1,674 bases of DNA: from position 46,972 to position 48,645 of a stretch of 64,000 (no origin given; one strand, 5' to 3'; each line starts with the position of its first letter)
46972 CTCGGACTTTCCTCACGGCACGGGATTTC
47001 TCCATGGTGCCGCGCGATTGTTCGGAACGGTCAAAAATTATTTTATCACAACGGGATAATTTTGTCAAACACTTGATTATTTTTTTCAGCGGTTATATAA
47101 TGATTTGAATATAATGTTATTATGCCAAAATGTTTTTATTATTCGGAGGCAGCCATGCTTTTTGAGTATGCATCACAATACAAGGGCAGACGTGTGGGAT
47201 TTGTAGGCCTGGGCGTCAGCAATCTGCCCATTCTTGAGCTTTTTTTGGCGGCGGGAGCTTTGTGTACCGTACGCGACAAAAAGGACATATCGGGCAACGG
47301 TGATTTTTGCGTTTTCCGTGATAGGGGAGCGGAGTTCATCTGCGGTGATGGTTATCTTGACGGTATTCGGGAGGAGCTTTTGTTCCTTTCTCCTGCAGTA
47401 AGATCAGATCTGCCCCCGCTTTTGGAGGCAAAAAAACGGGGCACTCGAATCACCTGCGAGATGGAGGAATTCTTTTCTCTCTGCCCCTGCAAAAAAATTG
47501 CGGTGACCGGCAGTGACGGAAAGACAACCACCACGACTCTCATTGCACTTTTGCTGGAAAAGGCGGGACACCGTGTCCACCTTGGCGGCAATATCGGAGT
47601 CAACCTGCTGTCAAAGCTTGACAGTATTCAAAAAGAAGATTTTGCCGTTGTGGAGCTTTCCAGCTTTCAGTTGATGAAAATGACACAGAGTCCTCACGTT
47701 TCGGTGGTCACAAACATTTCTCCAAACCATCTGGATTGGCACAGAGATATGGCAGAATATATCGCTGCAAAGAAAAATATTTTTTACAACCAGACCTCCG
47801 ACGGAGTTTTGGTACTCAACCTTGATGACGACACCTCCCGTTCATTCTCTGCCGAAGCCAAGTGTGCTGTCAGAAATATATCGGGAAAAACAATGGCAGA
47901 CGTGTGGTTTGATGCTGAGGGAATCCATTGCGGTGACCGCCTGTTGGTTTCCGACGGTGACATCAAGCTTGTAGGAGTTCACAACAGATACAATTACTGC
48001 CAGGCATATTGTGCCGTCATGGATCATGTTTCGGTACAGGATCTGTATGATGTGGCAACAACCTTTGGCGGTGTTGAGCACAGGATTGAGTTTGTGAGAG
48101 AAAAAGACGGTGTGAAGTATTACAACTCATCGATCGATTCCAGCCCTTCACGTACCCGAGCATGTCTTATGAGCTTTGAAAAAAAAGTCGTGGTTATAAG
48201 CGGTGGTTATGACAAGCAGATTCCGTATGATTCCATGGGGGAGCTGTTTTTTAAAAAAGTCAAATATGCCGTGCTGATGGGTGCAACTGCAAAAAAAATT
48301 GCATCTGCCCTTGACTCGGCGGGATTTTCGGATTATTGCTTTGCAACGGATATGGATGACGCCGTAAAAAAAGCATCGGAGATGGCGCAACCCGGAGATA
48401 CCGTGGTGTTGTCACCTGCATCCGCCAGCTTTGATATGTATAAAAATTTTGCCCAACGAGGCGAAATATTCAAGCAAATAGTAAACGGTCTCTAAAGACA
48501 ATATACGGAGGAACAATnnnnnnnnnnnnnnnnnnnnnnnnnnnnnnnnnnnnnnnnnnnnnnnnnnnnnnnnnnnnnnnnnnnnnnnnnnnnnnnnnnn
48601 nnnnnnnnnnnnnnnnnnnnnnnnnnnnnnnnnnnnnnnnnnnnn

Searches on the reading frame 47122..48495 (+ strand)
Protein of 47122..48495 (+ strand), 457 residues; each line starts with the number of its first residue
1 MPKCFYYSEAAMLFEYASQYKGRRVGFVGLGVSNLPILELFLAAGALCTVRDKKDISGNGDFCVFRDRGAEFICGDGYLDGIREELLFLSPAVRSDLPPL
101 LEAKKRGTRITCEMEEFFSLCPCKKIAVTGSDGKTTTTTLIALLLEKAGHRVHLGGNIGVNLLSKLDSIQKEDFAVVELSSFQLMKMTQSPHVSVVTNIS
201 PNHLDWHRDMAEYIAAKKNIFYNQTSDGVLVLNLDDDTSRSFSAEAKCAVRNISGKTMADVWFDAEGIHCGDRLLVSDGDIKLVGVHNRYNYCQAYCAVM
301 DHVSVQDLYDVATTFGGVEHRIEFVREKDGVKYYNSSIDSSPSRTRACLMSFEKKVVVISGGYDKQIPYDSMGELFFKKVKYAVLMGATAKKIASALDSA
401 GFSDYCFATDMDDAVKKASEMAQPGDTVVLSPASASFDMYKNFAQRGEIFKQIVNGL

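Call 9: search_protein_families(library=pfam, proteins=[window:47122-48495:+], max_evalue=0.001)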
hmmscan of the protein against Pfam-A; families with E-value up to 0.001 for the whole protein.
window:47122-48495:+ (457 aa): 2 families
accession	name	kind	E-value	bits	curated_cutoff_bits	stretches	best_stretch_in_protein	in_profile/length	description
PF08245.18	Mur_ligase_M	-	2.6e-32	112.8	24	1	128-298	1-199/200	Mur ligase middle domain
PF02875.26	Mur_ligase_C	-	8.3e-13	49.7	28.4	1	320-433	1-126/127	Mur ligase, glutamate ligase domain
